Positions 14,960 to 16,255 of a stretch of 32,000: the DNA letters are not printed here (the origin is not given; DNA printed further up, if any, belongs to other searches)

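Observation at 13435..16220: mesX-mesD-flavin reductase module: O2-dependent, folate/B12-independent methionine synthase with unknown methyl donor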

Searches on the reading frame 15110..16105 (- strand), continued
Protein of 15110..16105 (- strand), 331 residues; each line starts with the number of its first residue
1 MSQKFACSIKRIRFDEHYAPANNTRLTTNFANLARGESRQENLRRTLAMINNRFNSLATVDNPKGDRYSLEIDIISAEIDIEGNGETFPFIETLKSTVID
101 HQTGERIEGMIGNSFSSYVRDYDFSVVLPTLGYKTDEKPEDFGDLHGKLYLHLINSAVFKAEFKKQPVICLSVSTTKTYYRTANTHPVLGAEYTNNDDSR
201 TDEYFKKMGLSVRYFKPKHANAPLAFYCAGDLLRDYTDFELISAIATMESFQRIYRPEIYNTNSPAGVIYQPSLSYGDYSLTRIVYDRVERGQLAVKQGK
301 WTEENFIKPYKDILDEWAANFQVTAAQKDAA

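Call 47: find_homologous_proteins(query=A3, max_evalue=1e-10)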
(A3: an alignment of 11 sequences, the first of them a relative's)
Query A3 (11 sequences) (335 aa, profile of the alignment): 8000 proteins with E <= 1e-10 among 8000 candidates; the best 120 are listed.
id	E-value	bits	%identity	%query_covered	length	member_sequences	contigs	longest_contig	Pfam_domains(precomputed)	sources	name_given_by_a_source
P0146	4.7e-136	471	-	-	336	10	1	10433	PF08908.17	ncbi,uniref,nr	ncbi:putative oxygenase MesX [Synechococcus sp. CCY9202]|uniref:putative oxygenase MesX n=1 Tax=Syne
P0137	5.2e-133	461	-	-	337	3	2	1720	PF08908.17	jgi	jgi:hypothetical protein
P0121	1.7e-129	450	100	100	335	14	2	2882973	PF08908.17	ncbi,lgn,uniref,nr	ncbi:DUF1852 family protein [Auritidibacter ignavus]|uniref:DUF1852 family protein n=1 Tax=Auritidib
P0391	1.8e-122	427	-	-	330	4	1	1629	PF08908.17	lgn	-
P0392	7.9e-122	425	62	95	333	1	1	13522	PF08908.17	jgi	jgi:hypothetical protein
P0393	8.7e-122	424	61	95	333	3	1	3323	PF08908.17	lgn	-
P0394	2.8e-121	423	61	96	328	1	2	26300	PF08908.17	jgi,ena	-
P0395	3.4e-121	422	60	95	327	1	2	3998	PF08908.17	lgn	-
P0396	3.7e-121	422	63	96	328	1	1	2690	PF08908.17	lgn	-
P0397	4.2e-121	422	60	96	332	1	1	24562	PF08908.17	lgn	-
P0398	5.0e-121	422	60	96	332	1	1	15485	PF08908.17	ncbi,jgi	-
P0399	5.6e-121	422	59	96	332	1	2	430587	PF08908.17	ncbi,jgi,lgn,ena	-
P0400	6.7e-121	421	62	95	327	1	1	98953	PF08908.17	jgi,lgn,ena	-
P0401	9.4e-121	421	61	96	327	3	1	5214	PF08908.17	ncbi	-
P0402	9.8e-121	421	59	95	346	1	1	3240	PF08908.17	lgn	-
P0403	1.0e-120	421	61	96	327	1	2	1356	PF08908.17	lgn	-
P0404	1.0e-120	421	62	96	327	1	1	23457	PF08908.17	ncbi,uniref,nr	uniref:DUF1852 domain-containing protein n=1 Tax=uncultured Halomonas sp. TaxID=173971 RepID=UPI0026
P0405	1.1e-120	421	62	96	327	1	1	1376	PF08908.17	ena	-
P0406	1.2e-120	421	61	96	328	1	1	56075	PF08908.17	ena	-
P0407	1.2e-120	421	64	96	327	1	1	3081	PF08908.17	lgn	-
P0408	1.2e-120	421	62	96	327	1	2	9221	PF08908.17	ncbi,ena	-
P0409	1.3e-120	420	60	96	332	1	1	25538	PF08908.17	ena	-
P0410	1.4e-120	420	60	96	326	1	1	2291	PF08908.17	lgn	-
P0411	1.4e-120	420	60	96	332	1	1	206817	PF08908.17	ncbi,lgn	-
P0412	1.6e-120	420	59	96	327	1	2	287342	PF08908.17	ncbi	ncbi:DUF1852 domain-containing protein [Pseudomonas sp. SDO5271_S396]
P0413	1.8e-120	420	62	96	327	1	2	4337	PF08908.17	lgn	-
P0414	1.8e-120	420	58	96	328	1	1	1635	PF08908.17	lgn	-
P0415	2.0e-120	420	60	96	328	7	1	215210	PF08908.17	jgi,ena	-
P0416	2.1e-120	420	60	96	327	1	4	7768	PF08908.17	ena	-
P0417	2.2e-120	420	60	96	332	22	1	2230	PF08908.17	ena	-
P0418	2.3e-120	420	61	96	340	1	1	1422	PF08908.17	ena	-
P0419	2.3e-120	420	59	95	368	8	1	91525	PF08908.17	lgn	-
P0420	2.3e-120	420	61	96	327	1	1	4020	PF08908.17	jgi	-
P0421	2.5e-120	420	60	96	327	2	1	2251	PF08908.17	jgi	-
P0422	2.7e-120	419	59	96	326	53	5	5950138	PF08908.17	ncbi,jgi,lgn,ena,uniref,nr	ncbi:DUF1852 domain-containing protein [Achromobacter mucicolens]|uniref:DUF1852 domain-containing p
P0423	2.7e-120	419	61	96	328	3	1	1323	PF08908.17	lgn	-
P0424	2.7e-120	419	60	97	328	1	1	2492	PF08908.17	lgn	-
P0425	2.8e-120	419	79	98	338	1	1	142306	PF08908.17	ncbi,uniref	ncbi:putative oxygenase MesX [Auritidibacter ignavus]|uniref:putative oxygenase MesX n=1 Tax=Auritid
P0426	2.8e-120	419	59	96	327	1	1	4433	PF08908.17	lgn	-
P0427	2.9e-120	419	62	96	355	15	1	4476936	PF08908.17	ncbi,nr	ncbi:hypothetical protein bAD24_I01025 [Burkholderia sp. AD24]|nr:hypothetical protein bAD24_I01025 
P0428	3.1e-120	419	59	96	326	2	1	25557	PF08908.17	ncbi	ncbi:MAG: DUF1852 domain-containing protein [Pseudoxanthomonas sp.]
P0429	3.1e-120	419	60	96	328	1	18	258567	PF08908.17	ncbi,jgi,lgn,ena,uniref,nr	ncbi:DUF1852 domain-containing protein [Brevundimonas naejangsanensis]|uniref:DUF1852 domain-contain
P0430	3.2e-120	419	60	96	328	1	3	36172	PF08908.17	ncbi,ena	-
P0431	3.3e-120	419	59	96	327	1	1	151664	PF08908.17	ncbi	ncbi:DUF1852 domain-containing protein [Pseudomonas sp. SDO524_S393]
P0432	3.3e-120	419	60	96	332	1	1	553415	PF08908.17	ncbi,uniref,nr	ncbi:DUF1852 domain-containing protein [Stenotrophomonas sp.]|uniref:DUF1852 domain-containing prote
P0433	3.3e-120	419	61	96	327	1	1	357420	PF08908.17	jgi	jgi:hypothetical protein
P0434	3.3e-120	419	60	96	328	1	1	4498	PF08908.17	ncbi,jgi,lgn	-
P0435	3.4e-120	419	60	96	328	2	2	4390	PF08908.17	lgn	-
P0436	3.5e-120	419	62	96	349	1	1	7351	PF08908.17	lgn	-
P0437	3.8e-120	419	60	96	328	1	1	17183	PF08908.17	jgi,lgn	-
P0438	4.0e-120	419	62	96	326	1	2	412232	PF08908.17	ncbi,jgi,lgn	-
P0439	4.0e-120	419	61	96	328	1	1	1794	PF08908.17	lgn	-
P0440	4.1e-120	419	59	96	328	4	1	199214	PF08908.17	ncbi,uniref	ncbi:DUF1852 domain-containing protein [Pseudomonas sp. NPDC089422]|uniref:DUF1852 domain-containing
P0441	4.4e-120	419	60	95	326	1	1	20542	PF08908.17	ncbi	ncbi:MAG: DUF1852 domain-containing protein [Pseudomonas sp.]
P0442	4.4e-120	419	60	96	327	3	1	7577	PF08908.17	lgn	-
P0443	4.6e-120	419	58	96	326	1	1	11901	PF08908.17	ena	-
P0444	4.7e-120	419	62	96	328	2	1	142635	PF08908.17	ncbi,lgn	-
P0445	5.3e-120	419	60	96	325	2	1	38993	PF08908.17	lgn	-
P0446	5.3e-120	419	62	94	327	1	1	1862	PF08908.17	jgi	jgi:Domain of unknown function (DUF1852)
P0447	5.5e-120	418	58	96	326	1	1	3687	PF08908.17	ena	-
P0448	5.5e-120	418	58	98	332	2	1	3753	PF08908.17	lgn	-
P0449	5.6e-120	418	62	96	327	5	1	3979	PF08908.17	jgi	jgi:hypothetical protein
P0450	5.9e-120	418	61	96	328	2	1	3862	PF08908.17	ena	-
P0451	6.1e-120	418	60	96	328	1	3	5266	PF08908.17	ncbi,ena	-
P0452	6.2e-120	418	63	94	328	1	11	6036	PF08908.17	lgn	-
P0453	6.4e-120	418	59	96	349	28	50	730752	PF08908.17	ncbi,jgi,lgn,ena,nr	ncbi:hypothetical protein FHV99_002589 [Ochrobactrum sp. P20RRXII]|jgi:Domain of unknown function (D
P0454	6.6e-120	418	62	96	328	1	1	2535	PF08908.17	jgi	jgi:hypothetical protein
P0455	6.6e-120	418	64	96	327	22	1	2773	PF08908.17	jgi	-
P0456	6.9e-120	418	62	96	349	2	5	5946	PF08908.17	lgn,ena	-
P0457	6.9e-120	418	62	96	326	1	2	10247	PF08908.17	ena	-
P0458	6.9e-120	418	60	95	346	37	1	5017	PF08908.17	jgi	jgi:hypothetical protein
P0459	7.2e-120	418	61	95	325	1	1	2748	PF08908.17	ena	-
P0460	7.5e-120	418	62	95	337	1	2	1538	PF08908.17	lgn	-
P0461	7.6e-120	418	62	96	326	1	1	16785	PF08908.17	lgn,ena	-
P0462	7.8e-120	418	60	96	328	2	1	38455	PF08908.17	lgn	-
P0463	8.0e-120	418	63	95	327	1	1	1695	PF08908.17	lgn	-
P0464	8.1e-120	418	61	95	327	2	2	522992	PF08908.17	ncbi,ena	-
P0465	8.4e-120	418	58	96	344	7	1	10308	PF08908.17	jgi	-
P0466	8.5e-120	418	59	96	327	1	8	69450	PF08908.17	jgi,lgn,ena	-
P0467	8.6e-120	418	63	96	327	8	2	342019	PF08908.17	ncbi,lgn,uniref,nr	ncbi:DUF1852 domain-containing protein [Bisbaumannia pacifica]|uniref:DUF1852 domain-containing prot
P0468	8.8e-120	418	60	96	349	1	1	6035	PF08908.17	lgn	-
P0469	9.0e-120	418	60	96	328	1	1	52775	PF08908.17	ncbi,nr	ncbi:DUF1852 domain-containing protein [Chakrabartia godavariana]|nr:DUF1852 domain-containing prote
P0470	9.1e-120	418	61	95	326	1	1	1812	PF08908.17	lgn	-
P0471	9.8e-120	418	59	96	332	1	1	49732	PF08908.17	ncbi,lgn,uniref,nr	ncbi:DUF1852 domain-containing protein [Stenotrophomonas sp. PS02289]|uniref:DUF1852 domain-containi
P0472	9.9e-120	418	60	96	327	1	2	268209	PF08908.17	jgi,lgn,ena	jgi:hypothetical protein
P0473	1.0e-119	418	62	95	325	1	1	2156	PF08908.17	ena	-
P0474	1.0e-119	418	61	96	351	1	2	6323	PF08908.17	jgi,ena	-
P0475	1.0e-119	418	61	96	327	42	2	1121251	PF08908.17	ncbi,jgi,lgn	-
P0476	1.0e-119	418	59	96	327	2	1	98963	PF08908.17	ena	-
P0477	1.1e-119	418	60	96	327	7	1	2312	PF08908.17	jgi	jgi:hypothetical protein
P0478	1.1e-119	418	62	94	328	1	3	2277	PF08908.17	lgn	-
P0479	1.1e-119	418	60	96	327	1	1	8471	PF08908.17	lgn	-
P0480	1.2e-119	417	61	95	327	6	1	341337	PF08908.17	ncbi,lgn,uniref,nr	ncbi:DUF1852 domain-containing protein [Halomonas sp. KAO]|uniref:DUF1852 domain-containing protein 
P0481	1.2e-119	417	63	95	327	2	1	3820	PF08908.17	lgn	-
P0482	1.2e-119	417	61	95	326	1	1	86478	PF08908.17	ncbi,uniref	ncbi:DUF1852 domain-containing protein [Ottowia thiooxydans]|uniref:DUF1852 domain-containing protei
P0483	1.2e-119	417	-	-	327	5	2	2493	PF08908.17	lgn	-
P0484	1.2e-119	417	61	96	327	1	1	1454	PF08908.17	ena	-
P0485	1.3e-119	417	60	96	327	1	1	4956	PF08908.17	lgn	-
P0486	1.3e-119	417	60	96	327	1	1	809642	PF08908.17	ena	-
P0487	1.3e-119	417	62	96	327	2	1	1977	PF08908.17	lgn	-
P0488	1.4e-119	417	59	96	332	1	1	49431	PF08908.17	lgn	-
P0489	1.4e-119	417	60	96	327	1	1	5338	PF08908.17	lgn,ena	-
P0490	1.4e-119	417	59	96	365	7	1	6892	PF08908.17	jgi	jgi:hypothetical protein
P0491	1.4e-119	417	-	-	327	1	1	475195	PF08908.17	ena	-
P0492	1.4e-119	417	62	96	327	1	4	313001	PF08908.17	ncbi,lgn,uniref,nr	ncbi:hypothetical protein GQ57_06315 [Burkholderia sp. MSh2]|uniref:DUF1852 domain-containing protei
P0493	1.4e-119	417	63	96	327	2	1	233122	PF08908.17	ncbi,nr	ncbi:hypothetical protein CO608_06805 [Lysobacteraceae bacterium NML08-0793]|nr:hypothetical protein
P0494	1.5e-119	417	63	99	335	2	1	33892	PF08908.17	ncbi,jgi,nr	ncbi:MAG: hypothetical protein JWQ64_3469 [Subtercola sp.]|jgi:hypothetical protein|nr:hypothetical 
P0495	1.5e-119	417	59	97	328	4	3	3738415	PF08908.17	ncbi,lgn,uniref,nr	ncbi:DUF1852 domain-containing protein [Achromobacter sp. Root565]|uniref:DUF1852 domain-containing 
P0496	1.5e-119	417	57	96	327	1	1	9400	PF08908.17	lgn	-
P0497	1.5e-119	417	59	96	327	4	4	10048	PF08908.17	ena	-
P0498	1.5e-119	417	61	96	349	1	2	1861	PF08908.17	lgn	-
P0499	1.6e-119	417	62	96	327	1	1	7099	PF08908.17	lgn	-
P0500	1.6e-119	417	60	96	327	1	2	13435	PF08908.17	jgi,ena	-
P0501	1.6e-119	417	63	96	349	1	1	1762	PF08908.17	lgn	-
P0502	1.6e-119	417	60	96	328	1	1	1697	PF08908.17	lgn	-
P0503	1.6e-119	417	61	95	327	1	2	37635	PF08908.17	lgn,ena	-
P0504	1.6e-119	417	61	95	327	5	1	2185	PF08908.17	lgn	-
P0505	1.7e-119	417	60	94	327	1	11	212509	PF08908.17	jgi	jgi:hypothetical protein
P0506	1.7e-119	417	62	96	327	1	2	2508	PF08908.17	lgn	-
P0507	1.7e-119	417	60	96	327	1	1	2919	PF08908.17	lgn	-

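Call 55: predict_structure(alignment_id=A4)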
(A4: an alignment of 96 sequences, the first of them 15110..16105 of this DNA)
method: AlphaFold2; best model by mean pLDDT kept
length: 331 residues; sequences in the alignment: 96
mean_pLDDT: 90.5   pTM: 0.89
mean pLDDT of the five models: 90.5, 90.0, 89.7, 88.7, 88.5
residues with pLDDT >= 90: 254; 70-90: 58; 50-70: 10; < 50: 9
segments of 3 or more residues with pLDDT < 50: 325-331
pLDDT, mean of each block of 10 residues (from residue 1): 86 91 61 84 96 94 94 95 93 95 96 90 92 77 95 95 94 94 96 92 94 96 96 95 97 94 96 94 87 86 96 95 57 37
secondary structure, 60 per line:
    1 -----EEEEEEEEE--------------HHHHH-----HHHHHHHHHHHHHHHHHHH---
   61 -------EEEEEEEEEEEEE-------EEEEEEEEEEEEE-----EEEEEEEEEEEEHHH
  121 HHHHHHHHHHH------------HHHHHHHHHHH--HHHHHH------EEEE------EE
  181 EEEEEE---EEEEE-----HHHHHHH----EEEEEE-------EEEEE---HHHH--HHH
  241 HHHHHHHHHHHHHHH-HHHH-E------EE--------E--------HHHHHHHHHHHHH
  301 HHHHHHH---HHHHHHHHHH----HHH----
elements in order: E6-14 H29-33 H39-57 E68-80 E88-100 E106-117 H118-131 H144-154 H157-162 E169-172 E179-186 E190-194 H200-206 E211-216 E224-228 H232-235 H238-255 H257-260 H288-307 H311-320

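Call 58: fold_search(model_id=the predicted structure, library=pdb)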
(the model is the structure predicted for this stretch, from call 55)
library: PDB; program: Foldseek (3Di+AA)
matches with E <= 10: 348; with E <= 0.001: 0
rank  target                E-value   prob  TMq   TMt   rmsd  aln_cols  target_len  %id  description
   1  8yld_SA               5.1e-01  0.04  0.08  0.10  16.6       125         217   10  State 4a (S4a) of yeast 80S ribosome bound to 2 tRNAs and open eEF3 and eEF2 during translocation (released 2024-12-11)
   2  6d64_A                6.3e-01  0.02  0.09  0.11  20.2       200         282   10  Crystal Structure of Human CD1b in Complex with POPC (released 2019-01-16)
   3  8dv3_A                7.1e-01  0.02  0.09  0.11  20.5       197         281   10  Crystal structure of human CD1b presenting Phosphatidylinositol C34:1 (released 2023-04-12)
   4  4l4v_A                7.5e-01  0.04  0.13  0.16  20.8       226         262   11  Structure of human MAIT TCR in complex with human MR1-RL-6-Me-7-OH (released 2013-07-17)
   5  5u1r_C                7.5e-01  0.04  0.13  0.16  22.2       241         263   12  Structure of human MR1-diclofenac in complex with human MAIT A-F7 TCR (released 2017-03-15)
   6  8trh_Q                7.5e-01  0.01  0.08  0.05  20.4       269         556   13  The IDRc bound human core Mediator complex (released 2024-10-09)
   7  6puk_C                8.3e-01  0.04  0.13  0.16  21.7       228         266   12  Structure of human MAIT A-F7 TCR in complex with human MR1-JYM72 (released 2020-02-19)
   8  4lcw_A                9.8e-01  0.03  0.13  0.16  20.8       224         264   11  The structure of human MAIT TCR in complex with MR1-K43A-RL-6-Me-7OH (released 2013-10-02)
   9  7zt8_A                1.0e+00  0.03  0.13  0.16  21.3       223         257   12  Structure of E8 TCR in complex in human MR1 bound to 3FBA (released 2023-06-28)
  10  4pjg_A                1.0e+00  0.03  0.13  0.16  21.1       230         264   11  Structure of human MR1-Ac-6-FP in complex with human MAIT B-F3-C1 TCR (released 2014-07-02)
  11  9c9d_A                1.0e+00  0.02  0.10  0.11  19.5       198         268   11  Protein receptor (released 2025-08-27)
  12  6ro0_G                1.1e+00  0.07  0.12  0.16  13.6       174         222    9  CRYSTAL STRUCTURE OF GENETICALLY DETOXIFIED PERTUSSIS TOXIN GDPT. (released 2020-06-03)
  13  7ufj_C                1.1e+00  0.03  0.13  0.16  20.9       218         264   10  Structure of human MR1-ethylvanillin in complex with human MAIT A-F7 TCR (released 2022-12-14)
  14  6w9u_C                1.2e+00  0.03  0.14  0.16  21.5       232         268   12  Structure of human MAIT A-F7 TCR in complex with patient MR1-R9H-Ac-6-FP (released 2020-08-05)
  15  4nqc_C                1.2e+00  0.03  0.13  0.16  20.8       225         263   11  Crystal structure of TCR-MR1 ternary complex and covalently bound 5-(2-oxopropylideneamino)-6-D-ribitylaminouracil (released 2014-04-16)
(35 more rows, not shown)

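Call 63: search_solved_structures(query=A4, max_evalue=10)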
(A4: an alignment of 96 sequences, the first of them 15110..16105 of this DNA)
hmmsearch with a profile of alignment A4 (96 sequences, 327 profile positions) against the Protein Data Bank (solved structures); distinct sequences matched with E-value up to 10: 0.

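Call 78: search_protein_families(library=pfam, proteins=[P0156, P0161, P0223, P0150, P0139, P0170, P0249, P0155, P0143, P0419], max_evalue=0.001)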
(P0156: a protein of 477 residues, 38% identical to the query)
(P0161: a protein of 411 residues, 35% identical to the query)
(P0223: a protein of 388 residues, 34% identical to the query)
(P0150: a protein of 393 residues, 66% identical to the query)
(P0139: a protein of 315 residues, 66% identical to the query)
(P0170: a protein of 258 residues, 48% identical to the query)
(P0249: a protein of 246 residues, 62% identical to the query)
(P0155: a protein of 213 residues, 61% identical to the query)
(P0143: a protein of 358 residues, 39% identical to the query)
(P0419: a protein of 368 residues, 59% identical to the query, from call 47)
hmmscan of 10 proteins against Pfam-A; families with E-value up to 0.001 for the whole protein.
P0156 (477 aa): 1 family
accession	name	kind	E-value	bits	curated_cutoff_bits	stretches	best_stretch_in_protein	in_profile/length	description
PF08908.16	MesX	-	7.3e-66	222.8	25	1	18-351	7-319/323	Putative oxygenase MesX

P0161 (411 aa): 1 family
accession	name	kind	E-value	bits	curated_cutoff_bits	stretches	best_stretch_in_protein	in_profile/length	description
PF08908.16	MesX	-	5.3e-57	193.7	25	1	92-404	5-321/323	Putative oxygenase MesX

P0223 (388 aa): 1 family
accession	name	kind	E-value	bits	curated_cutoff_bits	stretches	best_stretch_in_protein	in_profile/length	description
PF08908.16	MesX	-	9.8e-35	120.6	25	1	90-361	43-305/323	Putative oxygenase MesX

P0150 (393 aa): 1 family
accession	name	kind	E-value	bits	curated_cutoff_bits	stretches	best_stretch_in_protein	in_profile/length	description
PF08908.16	MesX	-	1.5e-69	234.9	25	2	1-120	49-169/323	Putative oxygenase MesX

P0139 (315 aa): 1 family
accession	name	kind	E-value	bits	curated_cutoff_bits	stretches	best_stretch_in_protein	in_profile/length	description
PF08908.16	MesX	-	3.1e-76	256.9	25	1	1-132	192-323/323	Putative oxygenase MesX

P0170 (258 aa): 1 family
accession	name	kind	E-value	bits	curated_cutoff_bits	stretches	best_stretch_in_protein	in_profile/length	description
PF08908.16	MesX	-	8.5e-54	183.2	25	2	1-87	49-135/323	Putative oxygenase MesX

P0249 (246 aa): 2 families
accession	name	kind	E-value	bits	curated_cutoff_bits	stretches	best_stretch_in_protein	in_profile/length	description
PF08908.16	MesX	-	6.2e-32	111.3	25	1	3-78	1-76/323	Putative oxygenase MesX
PF07859.19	Abhydrolase_3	-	1.1e-26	94.4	25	1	40-221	37-209/210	alpha/beta hydrolase fold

P0155 (213 aa): 1 family
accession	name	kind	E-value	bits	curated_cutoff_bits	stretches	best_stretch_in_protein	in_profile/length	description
PF08908.16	MesX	-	4.5e-62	210.4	25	2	118-208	168-258/323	Putative oxygenase MesX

P0143 (358 aa): 1 family
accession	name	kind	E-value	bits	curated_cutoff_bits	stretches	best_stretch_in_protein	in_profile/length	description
PF08908.16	MesX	-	1.3e-75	254.8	25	1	33-352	5-322/323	Putative oxygenase MesX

P0419 (368 aa): 1 family
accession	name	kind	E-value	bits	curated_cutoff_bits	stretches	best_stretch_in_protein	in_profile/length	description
PF08908.16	MesX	-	9.8e-185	613.4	25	1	42-364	1-323/323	Putative oxygenase MesX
